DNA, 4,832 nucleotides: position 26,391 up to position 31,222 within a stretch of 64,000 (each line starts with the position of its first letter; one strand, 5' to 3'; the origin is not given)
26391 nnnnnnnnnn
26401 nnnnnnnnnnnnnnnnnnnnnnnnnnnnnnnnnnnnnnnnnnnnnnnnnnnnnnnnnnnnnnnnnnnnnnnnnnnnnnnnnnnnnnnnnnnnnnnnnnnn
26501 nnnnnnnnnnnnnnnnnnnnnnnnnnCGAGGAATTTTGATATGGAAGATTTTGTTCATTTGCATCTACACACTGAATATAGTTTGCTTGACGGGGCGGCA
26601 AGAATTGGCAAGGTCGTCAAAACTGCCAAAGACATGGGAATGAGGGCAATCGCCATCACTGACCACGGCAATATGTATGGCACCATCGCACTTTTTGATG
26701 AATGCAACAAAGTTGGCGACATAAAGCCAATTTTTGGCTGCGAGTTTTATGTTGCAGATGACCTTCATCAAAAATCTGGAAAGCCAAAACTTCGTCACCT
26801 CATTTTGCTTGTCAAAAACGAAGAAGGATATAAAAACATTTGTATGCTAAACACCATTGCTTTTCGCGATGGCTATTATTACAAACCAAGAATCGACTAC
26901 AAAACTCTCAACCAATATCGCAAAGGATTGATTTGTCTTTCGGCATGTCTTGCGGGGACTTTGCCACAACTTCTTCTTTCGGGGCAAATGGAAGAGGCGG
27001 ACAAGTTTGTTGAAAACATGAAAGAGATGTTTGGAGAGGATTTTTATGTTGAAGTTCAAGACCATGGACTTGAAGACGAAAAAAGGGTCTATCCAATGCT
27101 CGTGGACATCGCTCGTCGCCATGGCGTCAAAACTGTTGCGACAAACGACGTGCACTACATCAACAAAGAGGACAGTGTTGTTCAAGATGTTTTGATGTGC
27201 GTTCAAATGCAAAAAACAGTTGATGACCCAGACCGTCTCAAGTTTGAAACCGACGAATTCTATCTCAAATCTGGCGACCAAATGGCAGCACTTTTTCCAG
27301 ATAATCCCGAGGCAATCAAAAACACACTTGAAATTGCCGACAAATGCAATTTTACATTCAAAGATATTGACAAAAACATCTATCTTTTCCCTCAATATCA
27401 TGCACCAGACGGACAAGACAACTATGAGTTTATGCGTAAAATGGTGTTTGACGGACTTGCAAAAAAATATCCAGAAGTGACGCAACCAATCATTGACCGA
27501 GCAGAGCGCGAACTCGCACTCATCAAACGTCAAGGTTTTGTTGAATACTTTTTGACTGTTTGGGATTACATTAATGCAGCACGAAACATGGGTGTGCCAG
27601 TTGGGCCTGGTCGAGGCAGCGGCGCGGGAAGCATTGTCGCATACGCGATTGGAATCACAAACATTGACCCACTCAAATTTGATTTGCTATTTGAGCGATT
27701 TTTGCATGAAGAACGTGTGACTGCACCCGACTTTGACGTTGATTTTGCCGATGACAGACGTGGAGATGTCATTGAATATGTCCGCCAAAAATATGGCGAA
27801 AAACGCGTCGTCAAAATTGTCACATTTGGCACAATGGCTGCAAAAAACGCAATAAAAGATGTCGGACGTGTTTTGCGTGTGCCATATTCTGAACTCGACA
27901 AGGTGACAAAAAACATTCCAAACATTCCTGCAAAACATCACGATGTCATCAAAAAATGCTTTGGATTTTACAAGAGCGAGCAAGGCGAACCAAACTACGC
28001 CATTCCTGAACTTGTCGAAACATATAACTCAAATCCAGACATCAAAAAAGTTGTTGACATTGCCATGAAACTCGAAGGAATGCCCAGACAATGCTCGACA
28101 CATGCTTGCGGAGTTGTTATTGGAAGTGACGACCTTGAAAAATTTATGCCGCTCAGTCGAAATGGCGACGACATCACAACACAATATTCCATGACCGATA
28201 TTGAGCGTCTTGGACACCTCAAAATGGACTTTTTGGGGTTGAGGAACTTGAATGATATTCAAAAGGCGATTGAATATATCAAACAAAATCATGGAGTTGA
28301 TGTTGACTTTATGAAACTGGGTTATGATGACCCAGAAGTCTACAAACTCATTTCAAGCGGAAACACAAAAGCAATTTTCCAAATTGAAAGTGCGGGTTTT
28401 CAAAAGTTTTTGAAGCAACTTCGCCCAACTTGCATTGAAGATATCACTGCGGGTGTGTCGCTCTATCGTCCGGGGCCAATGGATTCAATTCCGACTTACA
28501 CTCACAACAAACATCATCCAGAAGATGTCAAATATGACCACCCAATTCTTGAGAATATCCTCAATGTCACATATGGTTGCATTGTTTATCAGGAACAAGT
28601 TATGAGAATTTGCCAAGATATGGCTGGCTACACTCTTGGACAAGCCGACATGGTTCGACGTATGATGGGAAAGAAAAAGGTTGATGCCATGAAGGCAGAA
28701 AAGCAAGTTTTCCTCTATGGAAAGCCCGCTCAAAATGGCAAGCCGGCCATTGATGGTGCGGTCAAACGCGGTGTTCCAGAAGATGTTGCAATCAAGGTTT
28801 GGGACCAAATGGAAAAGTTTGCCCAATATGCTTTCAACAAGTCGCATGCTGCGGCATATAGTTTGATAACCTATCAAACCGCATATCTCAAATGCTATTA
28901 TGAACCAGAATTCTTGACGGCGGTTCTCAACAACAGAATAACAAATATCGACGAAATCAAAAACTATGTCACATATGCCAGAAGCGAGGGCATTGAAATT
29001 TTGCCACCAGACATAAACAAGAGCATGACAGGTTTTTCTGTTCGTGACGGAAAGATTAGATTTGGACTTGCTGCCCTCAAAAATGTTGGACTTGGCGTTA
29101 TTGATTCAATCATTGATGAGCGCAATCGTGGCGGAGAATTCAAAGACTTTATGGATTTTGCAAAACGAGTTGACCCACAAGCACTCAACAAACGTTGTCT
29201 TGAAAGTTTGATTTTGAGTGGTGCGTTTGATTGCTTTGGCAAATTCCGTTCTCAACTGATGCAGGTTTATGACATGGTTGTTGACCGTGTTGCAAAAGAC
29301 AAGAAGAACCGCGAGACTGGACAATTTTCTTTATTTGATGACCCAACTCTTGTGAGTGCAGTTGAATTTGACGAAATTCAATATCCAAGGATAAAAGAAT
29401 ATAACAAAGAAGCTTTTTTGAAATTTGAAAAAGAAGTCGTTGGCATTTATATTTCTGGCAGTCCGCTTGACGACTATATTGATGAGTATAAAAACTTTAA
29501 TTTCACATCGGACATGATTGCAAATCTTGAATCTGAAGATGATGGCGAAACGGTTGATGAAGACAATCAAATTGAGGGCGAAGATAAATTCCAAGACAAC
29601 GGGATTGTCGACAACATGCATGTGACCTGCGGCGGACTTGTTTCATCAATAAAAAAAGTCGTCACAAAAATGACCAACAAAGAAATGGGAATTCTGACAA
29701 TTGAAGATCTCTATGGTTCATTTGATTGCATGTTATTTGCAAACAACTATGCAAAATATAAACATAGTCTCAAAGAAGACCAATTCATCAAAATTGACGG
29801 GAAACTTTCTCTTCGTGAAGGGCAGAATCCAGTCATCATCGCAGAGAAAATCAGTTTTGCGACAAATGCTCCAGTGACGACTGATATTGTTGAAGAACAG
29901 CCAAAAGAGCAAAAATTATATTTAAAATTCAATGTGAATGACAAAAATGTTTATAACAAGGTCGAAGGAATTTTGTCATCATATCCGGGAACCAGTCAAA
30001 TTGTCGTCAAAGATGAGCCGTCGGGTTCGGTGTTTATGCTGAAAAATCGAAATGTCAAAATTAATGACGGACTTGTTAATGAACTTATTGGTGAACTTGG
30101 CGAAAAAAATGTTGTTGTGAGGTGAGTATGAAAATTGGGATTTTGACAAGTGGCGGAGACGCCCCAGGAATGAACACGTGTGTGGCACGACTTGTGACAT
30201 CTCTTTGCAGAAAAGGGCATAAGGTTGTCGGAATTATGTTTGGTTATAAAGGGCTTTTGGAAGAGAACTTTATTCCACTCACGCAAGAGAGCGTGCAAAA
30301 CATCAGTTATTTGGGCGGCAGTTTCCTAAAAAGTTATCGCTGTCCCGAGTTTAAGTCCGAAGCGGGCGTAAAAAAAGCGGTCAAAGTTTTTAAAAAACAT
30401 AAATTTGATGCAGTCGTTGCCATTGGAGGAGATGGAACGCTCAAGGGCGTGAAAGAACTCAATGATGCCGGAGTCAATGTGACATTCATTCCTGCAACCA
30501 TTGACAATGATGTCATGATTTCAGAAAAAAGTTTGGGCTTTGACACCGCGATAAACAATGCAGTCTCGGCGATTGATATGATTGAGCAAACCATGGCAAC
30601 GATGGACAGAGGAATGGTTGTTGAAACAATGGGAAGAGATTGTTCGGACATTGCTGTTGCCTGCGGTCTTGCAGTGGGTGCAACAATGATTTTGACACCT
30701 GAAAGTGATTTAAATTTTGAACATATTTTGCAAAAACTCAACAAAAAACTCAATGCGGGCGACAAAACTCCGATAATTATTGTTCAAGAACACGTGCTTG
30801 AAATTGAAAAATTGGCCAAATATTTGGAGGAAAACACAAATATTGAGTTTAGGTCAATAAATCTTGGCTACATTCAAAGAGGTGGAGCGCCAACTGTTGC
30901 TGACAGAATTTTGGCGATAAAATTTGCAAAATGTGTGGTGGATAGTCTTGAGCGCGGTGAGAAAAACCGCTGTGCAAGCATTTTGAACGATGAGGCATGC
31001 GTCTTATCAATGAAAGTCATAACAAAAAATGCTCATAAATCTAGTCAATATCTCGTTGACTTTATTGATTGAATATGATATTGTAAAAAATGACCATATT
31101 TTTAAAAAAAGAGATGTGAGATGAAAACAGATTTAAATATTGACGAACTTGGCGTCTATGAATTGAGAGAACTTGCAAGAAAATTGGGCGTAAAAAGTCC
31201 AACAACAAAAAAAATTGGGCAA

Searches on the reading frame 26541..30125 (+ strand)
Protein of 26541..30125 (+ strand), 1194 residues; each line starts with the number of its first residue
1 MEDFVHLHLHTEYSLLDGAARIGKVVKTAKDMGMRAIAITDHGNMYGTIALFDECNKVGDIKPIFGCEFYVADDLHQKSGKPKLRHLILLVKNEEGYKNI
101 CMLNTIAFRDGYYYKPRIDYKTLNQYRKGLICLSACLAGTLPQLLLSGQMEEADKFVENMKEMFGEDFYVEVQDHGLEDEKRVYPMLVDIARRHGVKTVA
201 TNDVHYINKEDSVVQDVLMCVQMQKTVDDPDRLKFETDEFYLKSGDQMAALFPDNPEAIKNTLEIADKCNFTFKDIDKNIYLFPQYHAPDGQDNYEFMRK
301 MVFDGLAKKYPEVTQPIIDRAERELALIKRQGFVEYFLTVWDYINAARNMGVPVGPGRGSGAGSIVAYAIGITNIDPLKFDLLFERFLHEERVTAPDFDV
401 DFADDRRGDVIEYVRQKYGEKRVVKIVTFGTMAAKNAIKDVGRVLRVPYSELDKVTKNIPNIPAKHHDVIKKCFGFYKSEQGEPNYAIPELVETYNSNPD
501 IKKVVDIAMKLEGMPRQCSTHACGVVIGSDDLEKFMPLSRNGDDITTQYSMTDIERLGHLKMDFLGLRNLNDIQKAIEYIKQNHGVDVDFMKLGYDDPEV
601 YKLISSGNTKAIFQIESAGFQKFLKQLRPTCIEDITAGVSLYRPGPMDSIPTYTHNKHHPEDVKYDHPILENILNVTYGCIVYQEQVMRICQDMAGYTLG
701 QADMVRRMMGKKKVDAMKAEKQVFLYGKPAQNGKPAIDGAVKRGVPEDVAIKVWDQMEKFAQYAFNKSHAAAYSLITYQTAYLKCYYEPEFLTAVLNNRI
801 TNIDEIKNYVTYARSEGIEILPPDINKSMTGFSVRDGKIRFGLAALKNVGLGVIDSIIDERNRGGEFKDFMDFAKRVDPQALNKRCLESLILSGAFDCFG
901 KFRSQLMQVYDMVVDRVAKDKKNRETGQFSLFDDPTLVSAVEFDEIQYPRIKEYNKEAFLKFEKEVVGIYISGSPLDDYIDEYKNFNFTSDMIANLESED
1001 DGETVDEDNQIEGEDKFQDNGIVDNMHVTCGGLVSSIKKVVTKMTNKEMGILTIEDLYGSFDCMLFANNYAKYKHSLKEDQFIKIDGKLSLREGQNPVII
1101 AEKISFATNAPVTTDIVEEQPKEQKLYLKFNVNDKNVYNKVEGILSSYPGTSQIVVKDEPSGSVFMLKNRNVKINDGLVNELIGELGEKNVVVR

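Call 45: search_protein_families(library=pfam, proteins=[window:26541-30125:+], max_evalue=0.01)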
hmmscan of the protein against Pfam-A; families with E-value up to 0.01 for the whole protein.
window:26541-30125:+ (1194 aa): 6 families
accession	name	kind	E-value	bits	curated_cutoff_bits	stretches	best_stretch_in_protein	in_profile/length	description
PF07733.18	DNA_pol3_alpha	-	5.3e-91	305.3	23.9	1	297-566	2-260/260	Bacterial DNA polymerase III alpha NTPase domain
PF17657.6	DNA_pol3_finger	-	7.4e-57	191.7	22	1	569-727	1-161/166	Bacterial DNA polymerase III alpha subunit finger domain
PF02811.25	PHP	-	1.7e-56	191.5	26.4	1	6-175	1-164/164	PHP domain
PF14579.12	HHH_6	-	2.1e-30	105.2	25.6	1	817-906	1-90/90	Helix-hairpin-helix motif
PF01336.31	tRNA_anti-codon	-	1.1e-10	41.7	27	1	1028-1104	1-72/75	OB-fold nucleic acid binding domain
PF23542.1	DUF1512_C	-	0.0022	18.4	25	1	478-535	48-105/175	Domain of unknown function (DUF1512) C-terminal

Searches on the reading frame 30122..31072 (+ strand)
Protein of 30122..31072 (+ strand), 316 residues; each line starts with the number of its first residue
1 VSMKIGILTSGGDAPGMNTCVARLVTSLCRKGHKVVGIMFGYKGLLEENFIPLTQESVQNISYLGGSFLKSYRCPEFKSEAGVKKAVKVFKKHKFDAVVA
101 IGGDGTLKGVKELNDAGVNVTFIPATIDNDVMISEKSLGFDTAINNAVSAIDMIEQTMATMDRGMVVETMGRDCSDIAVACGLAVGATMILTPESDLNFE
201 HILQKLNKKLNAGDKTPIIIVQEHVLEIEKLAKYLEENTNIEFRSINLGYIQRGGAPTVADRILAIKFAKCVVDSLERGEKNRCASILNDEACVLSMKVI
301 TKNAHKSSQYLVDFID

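Call 19: search_protein_families(library=pfam, proteins=[window:30122-31072:+], max_evalue=0.00001)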
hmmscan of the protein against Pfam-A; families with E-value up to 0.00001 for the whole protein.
window:30122-31072:+ (316 aa): 2 families
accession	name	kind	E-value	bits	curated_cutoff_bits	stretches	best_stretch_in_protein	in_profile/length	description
PF00365.25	PFK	-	7.6e-92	308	30.9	1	4-274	1-275/277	Phosphofructokinase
PF00781.29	DAGK_cat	-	3.4e-06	27.1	23.6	0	75-160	36-119/125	Diacylglycerol kinase catalytic domain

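Call 28: find_encoding_contigs(protein=window:30122-31072:+, flank=10000, max_places=4)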
Protein window:30122-31072:+ (316 aa): 1 contig read that carries it; 1 place shown.
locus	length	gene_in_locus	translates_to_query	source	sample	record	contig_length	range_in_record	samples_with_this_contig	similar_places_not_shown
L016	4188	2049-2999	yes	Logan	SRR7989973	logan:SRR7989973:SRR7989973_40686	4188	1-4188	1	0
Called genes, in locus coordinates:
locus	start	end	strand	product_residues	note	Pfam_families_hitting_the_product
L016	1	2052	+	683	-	?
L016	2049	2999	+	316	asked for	PF00365:PFK, PF00781:DAGK_cat (weak)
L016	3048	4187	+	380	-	?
